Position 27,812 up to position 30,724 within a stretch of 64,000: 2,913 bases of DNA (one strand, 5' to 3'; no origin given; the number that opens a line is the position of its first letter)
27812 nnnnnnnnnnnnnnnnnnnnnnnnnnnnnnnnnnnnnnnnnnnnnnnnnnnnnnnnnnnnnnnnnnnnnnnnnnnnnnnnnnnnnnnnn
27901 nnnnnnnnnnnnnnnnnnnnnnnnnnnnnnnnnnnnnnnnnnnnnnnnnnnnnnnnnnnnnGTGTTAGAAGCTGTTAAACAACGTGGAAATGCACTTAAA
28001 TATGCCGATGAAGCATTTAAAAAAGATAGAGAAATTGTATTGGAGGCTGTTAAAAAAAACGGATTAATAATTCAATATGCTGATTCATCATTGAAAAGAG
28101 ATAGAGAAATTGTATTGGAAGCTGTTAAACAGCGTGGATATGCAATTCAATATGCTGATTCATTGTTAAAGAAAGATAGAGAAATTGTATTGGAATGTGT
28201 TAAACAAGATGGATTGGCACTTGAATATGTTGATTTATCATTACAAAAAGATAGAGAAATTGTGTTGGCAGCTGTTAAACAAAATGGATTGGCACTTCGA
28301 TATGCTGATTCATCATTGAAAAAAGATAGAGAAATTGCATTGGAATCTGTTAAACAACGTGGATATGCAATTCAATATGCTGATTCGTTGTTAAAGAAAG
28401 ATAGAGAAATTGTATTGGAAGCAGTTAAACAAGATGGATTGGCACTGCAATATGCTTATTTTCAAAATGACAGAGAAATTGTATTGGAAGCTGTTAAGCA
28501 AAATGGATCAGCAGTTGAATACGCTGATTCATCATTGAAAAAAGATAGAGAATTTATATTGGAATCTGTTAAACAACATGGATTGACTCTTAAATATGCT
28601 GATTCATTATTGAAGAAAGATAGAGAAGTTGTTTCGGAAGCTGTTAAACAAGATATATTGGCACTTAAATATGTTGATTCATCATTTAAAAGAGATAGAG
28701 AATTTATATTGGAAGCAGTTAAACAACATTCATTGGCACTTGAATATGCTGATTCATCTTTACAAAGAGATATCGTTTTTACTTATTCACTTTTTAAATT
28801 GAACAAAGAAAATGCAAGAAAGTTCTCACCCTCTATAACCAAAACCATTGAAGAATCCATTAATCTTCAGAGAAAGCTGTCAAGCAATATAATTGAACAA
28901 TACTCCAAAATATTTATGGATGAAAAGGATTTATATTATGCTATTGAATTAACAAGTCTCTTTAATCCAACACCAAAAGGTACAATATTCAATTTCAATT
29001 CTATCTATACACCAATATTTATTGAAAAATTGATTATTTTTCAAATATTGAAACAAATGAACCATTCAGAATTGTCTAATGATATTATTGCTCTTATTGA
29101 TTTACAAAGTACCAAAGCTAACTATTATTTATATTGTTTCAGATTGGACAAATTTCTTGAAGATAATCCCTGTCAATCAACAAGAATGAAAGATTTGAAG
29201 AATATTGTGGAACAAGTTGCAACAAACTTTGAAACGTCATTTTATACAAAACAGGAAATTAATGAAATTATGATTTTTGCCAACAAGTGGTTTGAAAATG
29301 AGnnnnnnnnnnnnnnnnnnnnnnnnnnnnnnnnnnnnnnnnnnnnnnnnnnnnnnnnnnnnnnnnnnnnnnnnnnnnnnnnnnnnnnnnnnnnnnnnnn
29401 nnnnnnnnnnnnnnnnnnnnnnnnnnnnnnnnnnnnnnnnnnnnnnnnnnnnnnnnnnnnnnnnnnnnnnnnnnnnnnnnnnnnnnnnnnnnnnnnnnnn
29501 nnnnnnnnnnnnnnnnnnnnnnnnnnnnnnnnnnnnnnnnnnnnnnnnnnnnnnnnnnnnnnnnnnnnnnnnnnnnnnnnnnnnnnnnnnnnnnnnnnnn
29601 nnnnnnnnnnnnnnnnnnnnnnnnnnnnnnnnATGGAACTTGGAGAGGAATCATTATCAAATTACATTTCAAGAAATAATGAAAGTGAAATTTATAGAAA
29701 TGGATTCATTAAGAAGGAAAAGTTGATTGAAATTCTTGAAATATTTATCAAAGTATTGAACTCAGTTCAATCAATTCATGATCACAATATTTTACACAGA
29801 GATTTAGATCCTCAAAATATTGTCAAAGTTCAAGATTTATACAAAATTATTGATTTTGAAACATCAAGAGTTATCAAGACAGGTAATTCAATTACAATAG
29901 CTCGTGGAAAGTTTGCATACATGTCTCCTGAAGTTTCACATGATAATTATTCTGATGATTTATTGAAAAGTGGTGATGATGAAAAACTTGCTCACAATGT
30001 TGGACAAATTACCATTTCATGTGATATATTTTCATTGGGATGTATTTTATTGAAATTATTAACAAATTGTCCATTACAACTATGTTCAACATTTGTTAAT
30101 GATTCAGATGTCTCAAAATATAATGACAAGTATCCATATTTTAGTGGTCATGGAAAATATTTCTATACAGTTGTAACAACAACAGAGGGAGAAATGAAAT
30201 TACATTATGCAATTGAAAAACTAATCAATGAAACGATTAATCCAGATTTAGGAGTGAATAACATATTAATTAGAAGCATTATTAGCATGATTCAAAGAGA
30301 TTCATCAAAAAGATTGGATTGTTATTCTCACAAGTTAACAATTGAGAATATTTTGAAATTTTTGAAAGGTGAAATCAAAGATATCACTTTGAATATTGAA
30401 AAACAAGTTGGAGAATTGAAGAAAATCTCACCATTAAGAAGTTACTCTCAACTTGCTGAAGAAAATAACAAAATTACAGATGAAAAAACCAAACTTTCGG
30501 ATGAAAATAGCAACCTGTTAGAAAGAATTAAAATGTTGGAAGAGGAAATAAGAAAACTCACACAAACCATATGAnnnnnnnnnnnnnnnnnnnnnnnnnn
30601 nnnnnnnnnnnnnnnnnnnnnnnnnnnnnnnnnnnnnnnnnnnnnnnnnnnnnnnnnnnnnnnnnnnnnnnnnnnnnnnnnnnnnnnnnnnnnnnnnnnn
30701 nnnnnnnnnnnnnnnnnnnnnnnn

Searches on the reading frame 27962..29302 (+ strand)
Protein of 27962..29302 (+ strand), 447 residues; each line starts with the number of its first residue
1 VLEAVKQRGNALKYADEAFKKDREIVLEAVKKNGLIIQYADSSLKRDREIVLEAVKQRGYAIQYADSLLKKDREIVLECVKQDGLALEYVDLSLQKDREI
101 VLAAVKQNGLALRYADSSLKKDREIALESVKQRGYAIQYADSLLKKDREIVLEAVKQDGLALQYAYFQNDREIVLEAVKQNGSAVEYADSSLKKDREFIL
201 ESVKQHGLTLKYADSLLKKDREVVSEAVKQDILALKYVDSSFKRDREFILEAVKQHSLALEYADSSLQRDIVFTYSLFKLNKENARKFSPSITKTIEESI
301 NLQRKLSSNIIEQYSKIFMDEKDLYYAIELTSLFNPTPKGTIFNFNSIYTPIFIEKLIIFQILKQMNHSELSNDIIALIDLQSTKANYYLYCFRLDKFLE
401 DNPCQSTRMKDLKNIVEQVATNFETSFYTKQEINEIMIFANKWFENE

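Call 7: search_protein_families(library=pfam, proteins=[window:27962-29302:+], max_evalue=0.001)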
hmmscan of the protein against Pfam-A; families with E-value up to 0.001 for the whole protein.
window:27962-29302:+ (447 aa): 3 families
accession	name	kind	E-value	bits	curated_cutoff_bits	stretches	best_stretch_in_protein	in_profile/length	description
PF13475.11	DUF4116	-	1.8e-179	581.6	24.9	10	22-70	1-49/49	Domain of unknown function (DUF4116)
PF24755.2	SpoVR_C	-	2.5e-10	40.7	27.6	0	90-117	6-35/55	SpoVR-like C-terminal domain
PF21580.3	SelB_WHD3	-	0.00011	22.6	27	0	218-235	17-34/51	Elongation factor SelB, third winged-helix domain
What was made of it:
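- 27947..28798 (+): DUF4116 repeat array of copy B (about 11 units of 75 nt / 25 aa). Pfam PF13475, E = 1.8e-179, 581.6 bits against a cut-off of 24.9 (call 7).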

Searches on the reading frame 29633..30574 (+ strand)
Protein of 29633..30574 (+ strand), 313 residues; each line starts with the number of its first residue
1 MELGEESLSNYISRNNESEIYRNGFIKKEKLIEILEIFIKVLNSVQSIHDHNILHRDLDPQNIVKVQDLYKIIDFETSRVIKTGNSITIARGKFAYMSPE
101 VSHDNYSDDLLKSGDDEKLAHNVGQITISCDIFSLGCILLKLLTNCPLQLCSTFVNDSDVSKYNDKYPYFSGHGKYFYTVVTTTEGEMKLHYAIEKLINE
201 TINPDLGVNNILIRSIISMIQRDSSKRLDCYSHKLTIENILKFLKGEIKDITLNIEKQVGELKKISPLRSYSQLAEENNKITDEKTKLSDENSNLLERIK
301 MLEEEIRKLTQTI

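Call 52: find_encoding_contigs(protein=window:29633-30574:+, flank=3000, max_places=6)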
Protein window:29633-30574:+ (313 aa): no gene with exactly this product is on record in the collection.
